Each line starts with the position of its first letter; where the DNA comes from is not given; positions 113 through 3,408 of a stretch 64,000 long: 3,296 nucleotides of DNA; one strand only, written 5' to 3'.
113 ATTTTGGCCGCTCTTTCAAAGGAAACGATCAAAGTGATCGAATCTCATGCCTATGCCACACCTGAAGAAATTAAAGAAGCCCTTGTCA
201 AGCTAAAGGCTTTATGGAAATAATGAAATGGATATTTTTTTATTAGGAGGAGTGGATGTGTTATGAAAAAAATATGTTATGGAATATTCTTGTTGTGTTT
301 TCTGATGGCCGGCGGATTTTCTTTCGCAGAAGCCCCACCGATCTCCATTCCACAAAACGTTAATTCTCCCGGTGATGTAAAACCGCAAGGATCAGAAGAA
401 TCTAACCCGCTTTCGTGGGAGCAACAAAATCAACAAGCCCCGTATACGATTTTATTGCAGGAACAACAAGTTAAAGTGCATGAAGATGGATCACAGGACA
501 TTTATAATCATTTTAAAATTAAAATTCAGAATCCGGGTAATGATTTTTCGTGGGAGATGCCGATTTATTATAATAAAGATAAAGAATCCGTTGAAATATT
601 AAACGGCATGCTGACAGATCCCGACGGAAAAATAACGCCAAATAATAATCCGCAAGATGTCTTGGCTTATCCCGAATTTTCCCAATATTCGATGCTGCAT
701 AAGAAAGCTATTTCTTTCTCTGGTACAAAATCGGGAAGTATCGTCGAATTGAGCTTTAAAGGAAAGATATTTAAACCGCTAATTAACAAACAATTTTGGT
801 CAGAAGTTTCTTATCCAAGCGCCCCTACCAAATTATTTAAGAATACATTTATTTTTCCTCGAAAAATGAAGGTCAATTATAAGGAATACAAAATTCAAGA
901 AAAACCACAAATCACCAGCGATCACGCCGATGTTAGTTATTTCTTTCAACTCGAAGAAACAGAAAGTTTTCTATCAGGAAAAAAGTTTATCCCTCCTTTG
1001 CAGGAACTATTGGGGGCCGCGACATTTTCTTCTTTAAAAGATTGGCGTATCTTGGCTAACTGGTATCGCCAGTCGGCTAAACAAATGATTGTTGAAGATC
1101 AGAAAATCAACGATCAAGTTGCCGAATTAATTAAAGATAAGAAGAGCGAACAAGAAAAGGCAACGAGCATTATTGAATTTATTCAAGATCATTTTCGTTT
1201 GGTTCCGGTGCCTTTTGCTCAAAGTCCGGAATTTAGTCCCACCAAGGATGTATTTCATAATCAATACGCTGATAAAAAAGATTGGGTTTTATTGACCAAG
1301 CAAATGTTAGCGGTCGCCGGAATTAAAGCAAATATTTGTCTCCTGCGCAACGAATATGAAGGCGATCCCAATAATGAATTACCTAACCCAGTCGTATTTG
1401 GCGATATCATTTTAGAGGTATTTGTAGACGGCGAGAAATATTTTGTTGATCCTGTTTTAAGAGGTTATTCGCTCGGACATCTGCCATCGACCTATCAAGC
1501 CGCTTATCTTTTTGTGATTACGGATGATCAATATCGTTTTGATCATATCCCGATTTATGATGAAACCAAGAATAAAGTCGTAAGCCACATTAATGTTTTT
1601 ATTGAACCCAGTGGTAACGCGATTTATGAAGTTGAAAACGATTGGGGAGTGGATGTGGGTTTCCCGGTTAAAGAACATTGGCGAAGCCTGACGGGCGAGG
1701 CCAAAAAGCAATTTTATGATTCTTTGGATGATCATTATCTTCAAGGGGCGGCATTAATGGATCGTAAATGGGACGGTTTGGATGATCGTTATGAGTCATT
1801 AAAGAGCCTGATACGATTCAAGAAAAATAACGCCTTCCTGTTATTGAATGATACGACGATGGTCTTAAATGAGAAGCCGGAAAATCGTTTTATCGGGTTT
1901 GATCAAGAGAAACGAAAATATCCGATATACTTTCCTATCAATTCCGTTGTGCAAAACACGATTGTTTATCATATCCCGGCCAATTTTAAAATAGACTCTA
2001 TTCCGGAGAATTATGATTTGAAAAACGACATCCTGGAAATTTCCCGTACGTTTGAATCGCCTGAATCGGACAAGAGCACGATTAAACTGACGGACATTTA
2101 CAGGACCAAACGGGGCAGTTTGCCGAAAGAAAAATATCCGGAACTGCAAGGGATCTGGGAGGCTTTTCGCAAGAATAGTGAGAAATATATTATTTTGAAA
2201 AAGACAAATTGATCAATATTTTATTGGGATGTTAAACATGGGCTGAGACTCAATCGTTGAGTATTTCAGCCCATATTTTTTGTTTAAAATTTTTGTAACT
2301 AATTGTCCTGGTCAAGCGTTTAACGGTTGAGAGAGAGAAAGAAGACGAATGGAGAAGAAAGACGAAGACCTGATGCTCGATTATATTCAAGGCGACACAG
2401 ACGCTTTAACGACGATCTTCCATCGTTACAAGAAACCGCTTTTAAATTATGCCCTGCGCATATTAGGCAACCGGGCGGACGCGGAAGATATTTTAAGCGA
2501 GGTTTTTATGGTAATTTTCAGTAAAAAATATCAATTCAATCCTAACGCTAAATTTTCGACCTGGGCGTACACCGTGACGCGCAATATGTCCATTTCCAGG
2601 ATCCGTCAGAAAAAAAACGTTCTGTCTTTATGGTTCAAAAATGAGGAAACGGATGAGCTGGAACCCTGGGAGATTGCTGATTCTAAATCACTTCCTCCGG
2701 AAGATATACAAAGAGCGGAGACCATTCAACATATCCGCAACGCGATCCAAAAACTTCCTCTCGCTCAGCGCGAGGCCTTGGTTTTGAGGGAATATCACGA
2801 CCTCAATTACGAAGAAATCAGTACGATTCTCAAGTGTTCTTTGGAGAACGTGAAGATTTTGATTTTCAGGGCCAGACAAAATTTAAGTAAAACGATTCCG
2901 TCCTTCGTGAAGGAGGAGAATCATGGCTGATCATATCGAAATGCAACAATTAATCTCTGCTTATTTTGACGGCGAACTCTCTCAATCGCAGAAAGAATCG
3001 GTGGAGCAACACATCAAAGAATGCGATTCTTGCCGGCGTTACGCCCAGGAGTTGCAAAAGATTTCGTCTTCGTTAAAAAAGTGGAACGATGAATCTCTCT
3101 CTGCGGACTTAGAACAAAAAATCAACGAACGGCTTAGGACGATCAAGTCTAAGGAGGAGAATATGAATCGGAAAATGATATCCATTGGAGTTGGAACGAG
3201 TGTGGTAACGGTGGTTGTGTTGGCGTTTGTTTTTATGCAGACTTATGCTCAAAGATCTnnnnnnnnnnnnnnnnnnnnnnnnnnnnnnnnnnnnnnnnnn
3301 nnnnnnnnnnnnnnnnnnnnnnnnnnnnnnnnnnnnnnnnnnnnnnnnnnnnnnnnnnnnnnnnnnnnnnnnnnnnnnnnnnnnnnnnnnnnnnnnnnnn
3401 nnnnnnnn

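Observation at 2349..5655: ECF sigma factor coupled to an anti-sigma factor carrying a YfbK-like vWA domain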

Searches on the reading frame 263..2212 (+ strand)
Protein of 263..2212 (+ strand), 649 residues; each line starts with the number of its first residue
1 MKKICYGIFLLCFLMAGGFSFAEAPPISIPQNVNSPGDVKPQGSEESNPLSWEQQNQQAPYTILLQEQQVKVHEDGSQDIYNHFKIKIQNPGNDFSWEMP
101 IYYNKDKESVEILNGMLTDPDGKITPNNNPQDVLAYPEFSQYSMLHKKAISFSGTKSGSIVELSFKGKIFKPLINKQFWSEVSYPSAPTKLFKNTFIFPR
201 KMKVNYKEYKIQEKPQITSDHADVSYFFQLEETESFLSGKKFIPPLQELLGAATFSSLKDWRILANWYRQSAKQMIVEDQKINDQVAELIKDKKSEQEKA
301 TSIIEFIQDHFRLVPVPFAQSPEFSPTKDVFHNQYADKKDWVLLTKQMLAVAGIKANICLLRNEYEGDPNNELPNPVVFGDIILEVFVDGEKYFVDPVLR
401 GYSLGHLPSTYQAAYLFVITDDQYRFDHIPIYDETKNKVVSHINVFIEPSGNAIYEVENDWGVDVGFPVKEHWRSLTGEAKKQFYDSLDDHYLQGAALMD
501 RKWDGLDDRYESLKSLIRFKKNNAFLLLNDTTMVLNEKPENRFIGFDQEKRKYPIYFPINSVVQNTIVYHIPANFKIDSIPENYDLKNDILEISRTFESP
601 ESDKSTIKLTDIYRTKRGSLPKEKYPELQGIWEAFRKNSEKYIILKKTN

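Call 4: search_protein_families(library=pfam, proteins=[window:263-2212:+], max_evalue=0.01)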
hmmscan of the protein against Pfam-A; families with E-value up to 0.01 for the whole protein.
window:263-2212:+ (649 aa): 1 family
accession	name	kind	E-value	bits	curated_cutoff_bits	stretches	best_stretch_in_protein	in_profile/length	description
PF12969.12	DUF3857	-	5.9e-18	65.9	24.6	1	75-231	2-164/170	Domain of Unknown Function with PDB structure (DUF3857)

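Call 10: search_protein_families(library=ncbifam, proteins=[window:263-2212:+], max_evalue=0.001)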
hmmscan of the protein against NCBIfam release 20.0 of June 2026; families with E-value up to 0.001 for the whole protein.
window:263-2212:+ (649 aa): 0 families

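Call 61: search_solved_structures(query=window:263-2212:+, max_evalue=1)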
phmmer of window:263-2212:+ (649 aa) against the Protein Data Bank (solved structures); distinct sequences matched with E-value up to 1: 4.
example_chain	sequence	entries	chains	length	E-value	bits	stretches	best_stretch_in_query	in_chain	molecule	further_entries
1ybk_A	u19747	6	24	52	0.27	12.9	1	506-533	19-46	tetrabrachion | Right Handed Coiled Coil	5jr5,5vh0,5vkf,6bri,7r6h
1fe6_A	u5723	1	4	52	0.27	12.9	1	506-533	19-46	TETRABRACHION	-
2cu1_A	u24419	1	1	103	0.31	12.7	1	467-541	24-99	Mitogen-activated protein kinase kinase kinase 2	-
8g30_M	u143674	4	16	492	0.8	11.3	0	506-551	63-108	Neuraminidase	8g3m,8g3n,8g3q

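Call 63: search_protein_families(library=pfam, proteins=[window:263-2212:+], max_evalue=10)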
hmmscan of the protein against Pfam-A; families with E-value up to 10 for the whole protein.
window:263-2212:+ (649 aa): 2 families
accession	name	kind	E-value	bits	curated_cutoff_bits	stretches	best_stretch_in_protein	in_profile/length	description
PF12969.12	DUF3857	-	5.9e-18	65.9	24.6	1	75-231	2-164/170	Domain of Unknown Function with PDB structure (DUF3857)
PF11401.13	Tetrabrachion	-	0.013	15.9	27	1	506-530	17-41/49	Tetrabrachion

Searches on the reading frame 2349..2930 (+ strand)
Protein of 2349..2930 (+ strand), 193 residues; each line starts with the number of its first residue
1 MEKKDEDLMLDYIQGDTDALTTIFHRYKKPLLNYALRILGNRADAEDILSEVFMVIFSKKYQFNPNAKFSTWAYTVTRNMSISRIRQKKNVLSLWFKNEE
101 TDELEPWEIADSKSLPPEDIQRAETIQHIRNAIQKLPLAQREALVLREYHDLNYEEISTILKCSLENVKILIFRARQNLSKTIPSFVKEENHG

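Call 4: search_protein_families(library=pfam, proteins=[window:2349-2930:+], max_evalue=0.01)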
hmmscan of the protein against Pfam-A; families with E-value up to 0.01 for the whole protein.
window:2349-2930:+ (193 aa): 4 families
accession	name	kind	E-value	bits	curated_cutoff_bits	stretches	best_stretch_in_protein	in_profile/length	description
PF04542.20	Sigma70_r2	-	5.7e-15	55.3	24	1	24-89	2-69/71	Sigma-70 region 2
PF08281.18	Sigma70_r4_2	-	2.2e-14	53.3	25.7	1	129-179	4-54/54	Sigma-70, region 4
PF04545.22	Sigma70_r4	-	2e-10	40.5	24.1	1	132-180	1-49/50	Sigma-70, region 4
PF02001.22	DUF134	-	0.0047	17.9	27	1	135-182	34-81/98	Protein of unknown function DUF134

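Call 10: search_protein_families(library=ncbifam, proteins=[window:2349-2930:+], max_evalue=0.001)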
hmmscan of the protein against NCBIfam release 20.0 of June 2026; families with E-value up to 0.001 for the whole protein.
window:2349-2930:+ (193 aa): 95 families (the best 25 are shown)
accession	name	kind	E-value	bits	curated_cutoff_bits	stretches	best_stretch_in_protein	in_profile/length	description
NF009166.1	PRK12513.1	equivalog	3.1e-38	131.4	206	1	2-181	6-184/193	RNA polymerase sigma factor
NF007223.0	PRK09641.1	equivalog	1.5e-34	119.5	209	1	6-183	6-184/187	RNA polymerase sigma factor SigW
NF004113.0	PRK05602.1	equivalog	2.1e-32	112.4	208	1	3-183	30-201/211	RNA polymerase sigma factor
NF058625.1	sigma_PG0214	equivalog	3.1e-31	108.3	130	1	21-183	7-161/170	GFO_1088 family ECF-type sigma factor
TIGR02937.1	sigma70-ECF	superfamily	2.6e-30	105.2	42.9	1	18-181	1-163/165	sigma-70 family RNA polymerase sigma factor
TIGR02985.1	Sig70_bacteroi1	subfamily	1e-28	100.6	126.4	1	20-182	3-161/162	RNA polymerase sigma-70 factor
TIGR02948.1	SigW_bacill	equivalog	1.2e-28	100.5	243.1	1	9-183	9-184/187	RNA polymerase sigma factor SigW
NF008888.0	PRK11922.1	equivalog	6.1e-28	98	204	1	2-185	14-198/231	RNA polymerase sigma factor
NF009172.0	PRK12519.1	subfamily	1.4e-27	96.6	222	1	2-181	13-184/194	RNA polymerase sigma factor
NF009168.0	PRK12515.1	subfamily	1.7e-27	96.1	236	1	4-183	8-179/189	RNA polymerase sigma factor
TIGR02950.1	SigM_subfam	subfamily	1.2e-26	93.5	147.95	1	21-182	3-157/159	RNA polymerase sigma factor, SigM family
NF007225.0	PRK09643.1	equivalog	1.3e-25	90.3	190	1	2-191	11-190/204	RNA polymerase sigma factor SigM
NF009176.0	PRK12524.1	equivalog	1.4e-25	90.3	264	1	3-182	11-183/196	RNA polymerase sigma factor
TIGR02952.1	Sig70_famx2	equivalog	5.3e-24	85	206.45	1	14-181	7-168/170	ECF subfamily RNA polymerase sigma factor, BldN family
NF007216.0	PRK09638.1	equivalog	3.8e-22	78.9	194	1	3-182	3-173/180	RNA polymerase sigma factor SigY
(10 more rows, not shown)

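Call 30: search_solved_structures(query=window:2349-2930:+, max_evalue=0.00001)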
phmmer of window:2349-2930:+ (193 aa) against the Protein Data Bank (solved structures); distinct sequences matched with E-value up to 0.00001: 16.
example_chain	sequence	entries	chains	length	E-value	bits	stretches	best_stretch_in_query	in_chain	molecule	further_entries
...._A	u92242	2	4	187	1.2e-20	77.1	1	14-183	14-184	ECF RNA polymerase sigma factor SigW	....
8z6g_B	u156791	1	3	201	9e-18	67.8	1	3-189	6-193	RNA polymerase sigma factor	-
6in7_B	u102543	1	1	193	9.6e-18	67.7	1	3-189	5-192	RNA polymerase sigma-H factor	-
1or7_A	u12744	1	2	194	1.5e-13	54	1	7-185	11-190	RNA polymerase sigma-E factor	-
6jbq_F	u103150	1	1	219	2.3e-13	53.4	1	7-185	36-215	ECF RNA polymerase sigma-E factor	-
9m9d_F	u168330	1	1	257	1.7e-11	47.3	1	31-181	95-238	ECF RNA polymerase sigma factor SigE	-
9m9e_F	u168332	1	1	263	1.8e-11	47.2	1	31-181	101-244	ECF RNA polymerase sigma factor SigE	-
9m98_F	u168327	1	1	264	1.8e-11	47.2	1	31-181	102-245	ECF RNA polymerase sigma factor SigE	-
5zx2_F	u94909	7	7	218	4.2e-10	42.8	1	18-183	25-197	ECF RNA polymerase sigma factor SigH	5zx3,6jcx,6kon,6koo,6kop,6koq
5uxx_A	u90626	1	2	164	6.1e-09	39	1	33-181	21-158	RNA polymerase sigma factor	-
7qh5_A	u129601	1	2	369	1e-08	38.2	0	15-82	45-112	RNA polymerase sigma factor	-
6jcy_F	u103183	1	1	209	6.8e-08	35.6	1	18-183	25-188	ECF RNA polymerase sigma factor SigH,ECF RNA polymerase sigma factor SigE,ECF RNA polymera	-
2h27_A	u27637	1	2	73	4.6e-07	32.9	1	126-186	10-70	RNA polymerase Sigma E factor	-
4cxf_A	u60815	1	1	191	5.1e-07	32.7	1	15-183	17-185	RNA POLYMERASE SIGMA FACTOR CNRH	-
2q1z_A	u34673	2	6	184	7.2e-07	32.2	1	16-172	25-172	RpoE, ECF SigE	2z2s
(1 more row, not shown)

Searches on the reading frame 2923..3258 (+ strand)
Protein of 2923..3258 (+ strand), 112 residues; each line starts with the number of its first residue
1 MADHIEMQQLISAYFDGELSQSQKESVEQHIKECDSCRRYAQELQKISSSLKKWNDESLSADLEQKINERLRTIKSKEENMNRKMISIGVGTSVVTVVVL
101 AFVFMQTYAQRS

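Call 50: search_solved_structures(query=A3, max_evalue=1, show_alignments=2)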
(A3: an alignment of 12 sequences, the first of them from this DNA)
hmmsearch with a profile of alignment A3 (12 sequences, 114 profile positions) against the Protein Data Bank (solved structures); distinct sequences matched with E-value up to 1: 13.
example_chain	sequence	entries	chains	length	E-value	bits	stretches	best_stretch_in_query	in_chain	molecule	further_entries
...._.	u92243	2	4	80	1e-10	45.1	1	5-77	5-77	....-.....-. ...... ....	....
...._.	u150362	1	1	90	0.00019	24.8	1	9-47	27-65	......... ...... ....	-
2q1z_B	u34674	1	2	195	0.00054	23.4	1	4-51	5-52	Anti-Sigma factor ChrR, transcriptional activator ChrR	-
2z2s_B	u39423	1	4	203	0.00059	23.3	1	4-51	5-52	Anti-Sigma factor ChrR, transcriptional activator ChrR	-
3hug_B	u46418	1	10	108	0.0012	22.3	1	13-55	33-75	PROBABLE CONSERVED MEMBRANE PROTEIN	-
8rot_B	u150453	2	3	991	0.0068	19.9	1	10-47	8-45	CHAT domain-containing protein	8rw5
5frf_A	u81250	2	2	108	0.064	16.7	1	2-72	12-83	ANTI-SIGMA FACTOR RSRA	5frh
7bxu_C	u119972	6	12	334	0.18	15.3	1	32-106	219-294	Osteopetrosis-associated transmembrane protein 1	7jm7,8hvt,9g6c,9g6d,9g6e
7cq5_A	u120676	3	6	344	0.18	15.2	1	32-106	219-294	Osteopetrosis-associated transmembrane protein 1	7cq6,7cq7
8qah_A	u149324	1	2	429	0.21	15.1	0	61-105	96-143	sc-CC-8-58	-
2xv9_A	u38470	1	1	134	0.24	14.9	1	5-80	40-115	ABA-1A1 REPEAT UNIT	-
5cya_A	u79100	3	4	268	0.38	14.2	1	43-85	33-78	Tubulin-specific chaperone C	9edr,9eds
5xau_C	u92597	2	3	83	0.99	12.9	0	41-82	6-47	Laminin subunit gamma-1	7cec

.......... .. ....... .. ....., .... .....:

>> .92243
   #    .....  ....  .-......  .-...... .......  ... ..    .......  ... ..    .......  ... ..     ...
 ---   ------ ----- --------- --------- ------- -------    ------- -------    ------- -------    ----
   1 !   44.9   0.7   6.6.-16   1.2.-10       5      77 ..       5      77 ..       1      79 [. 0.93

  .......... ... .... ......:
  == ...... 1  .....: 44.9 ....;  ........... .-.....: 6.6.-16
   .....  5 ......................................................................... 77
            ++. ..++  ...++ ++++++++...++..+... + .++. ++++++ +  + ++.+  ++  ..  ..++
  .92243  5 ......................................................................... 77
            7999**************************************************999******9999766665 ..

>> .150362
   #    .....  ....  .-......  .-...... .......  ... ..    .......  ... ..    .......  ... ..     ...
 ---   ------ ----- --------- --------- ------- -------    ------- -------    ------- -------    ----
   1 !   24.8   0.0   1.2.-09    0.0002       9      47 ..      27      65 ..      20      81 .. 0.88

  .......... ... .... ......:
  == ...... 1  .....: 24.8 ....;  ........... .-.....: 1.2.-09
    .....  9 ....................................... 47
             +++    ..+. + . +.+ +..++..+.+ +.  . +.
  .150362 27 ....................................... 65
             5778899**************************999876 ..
